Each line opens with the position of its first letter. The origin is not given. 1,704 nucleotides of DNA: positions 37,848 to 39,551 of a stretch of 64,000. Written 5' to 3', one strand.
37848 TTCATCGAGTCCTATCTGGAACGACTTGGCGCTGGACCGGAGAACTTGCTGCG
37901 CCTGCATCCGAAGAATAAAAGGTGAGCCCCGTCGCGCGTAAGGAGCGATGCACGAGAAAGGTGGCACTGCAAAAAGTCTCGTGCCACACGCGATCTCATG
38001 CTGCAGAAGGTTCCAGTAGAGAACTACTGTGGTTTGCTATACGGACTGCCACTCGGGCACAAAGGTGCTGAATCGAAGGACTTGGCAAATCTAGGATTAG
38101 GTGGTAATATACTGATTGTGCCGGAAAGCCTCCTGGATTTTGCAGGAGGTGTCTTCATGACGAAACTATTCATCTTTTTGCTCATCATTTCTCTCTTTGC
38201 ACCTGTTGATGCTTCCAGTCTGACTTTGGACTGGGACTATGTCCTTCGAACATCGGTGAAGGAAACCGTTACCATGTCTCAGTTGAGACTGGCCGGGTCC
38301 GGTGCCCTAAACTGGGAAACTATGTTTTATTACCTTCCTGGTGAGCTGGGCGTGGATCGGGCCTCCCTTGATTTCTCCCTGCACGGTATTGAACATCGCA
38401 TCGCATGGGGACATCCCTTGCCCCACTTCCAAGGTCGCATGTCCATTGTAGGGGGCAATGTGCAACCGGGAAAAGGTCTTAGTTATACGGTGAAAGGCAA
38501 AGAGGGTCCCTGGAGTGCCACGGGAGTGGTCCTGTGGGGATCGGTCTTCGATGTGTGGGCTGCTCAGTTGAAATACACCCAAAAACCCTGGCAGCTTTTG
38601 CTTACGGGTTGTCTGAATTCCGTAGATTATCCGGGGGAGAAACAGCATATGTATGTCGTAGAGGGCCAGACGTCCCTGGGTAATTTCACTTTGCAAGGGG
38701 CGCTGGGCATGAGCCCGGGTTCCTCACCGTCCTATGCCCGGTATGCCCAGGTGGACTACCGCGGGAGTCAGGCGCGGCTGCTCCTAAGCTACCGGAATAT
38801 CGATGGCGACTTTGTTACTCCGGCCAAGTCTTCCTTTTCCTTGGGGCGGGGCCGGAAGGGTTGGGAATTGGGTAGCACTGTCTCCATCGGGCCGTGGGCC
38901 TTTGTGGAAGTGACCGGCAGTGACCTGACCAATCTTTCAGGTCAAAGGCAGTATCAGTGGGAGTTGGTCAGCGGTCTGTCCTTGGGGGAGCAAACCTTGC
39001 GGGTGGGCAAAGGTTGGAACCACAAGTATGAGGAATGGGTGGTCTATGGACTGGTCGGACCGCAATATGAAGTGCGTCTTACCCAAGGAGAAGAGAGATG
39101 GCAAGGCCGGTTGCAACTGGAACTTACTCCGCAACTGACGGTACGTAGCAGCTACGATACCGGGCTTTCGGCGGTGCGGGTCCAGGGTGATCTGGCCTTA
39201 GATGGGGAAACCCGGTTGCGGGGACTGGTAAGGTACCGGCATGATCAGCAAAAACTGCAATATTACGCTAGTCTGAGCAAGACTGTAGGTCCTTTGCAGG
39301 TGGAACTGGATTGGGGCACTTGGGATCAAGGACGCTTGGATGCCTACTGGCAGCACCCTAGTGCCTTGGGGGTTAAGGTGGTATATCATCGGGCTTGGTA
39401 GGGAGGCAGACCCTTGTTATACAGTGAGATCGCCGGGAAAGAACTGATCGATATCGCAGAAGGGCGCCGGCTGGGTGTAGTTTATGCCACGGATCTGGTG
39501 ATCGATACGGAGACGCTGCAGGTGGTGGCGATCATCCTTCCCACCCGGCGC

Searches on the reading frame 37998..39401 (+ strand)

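Call 33: search_protein_families(library=pfam, proteins=[window:37998-39401:+], max_evalue=0.001)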
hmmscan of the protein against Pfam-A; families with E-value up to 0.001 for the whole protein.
window:37998-39401:+ (467 aa): 1 family
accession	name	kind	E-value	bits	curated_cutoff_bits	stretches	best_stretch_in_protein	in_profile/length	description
PF13609.12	Porin_4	-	0.00035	20.9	27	0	183-302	182-264/310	Gram-negative porin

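Call 53: search_protein_families(library=pfam, proteins=[window:37998-39401:+], max_evalue=1)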
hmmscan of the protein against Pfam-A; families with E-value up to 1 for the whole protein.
window:37998-39401:+ (467 aa): 2 families
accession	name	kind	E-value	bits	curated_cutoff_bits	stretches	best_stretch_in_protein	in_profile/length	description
PF13609.12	Porin_4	-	0.00035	20.9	27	1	183-302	182-264/310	Gram-negative porin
PF10756.15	bPH_6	-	0.044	14.2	22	1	310-384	13-66/73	Bacterial PH domain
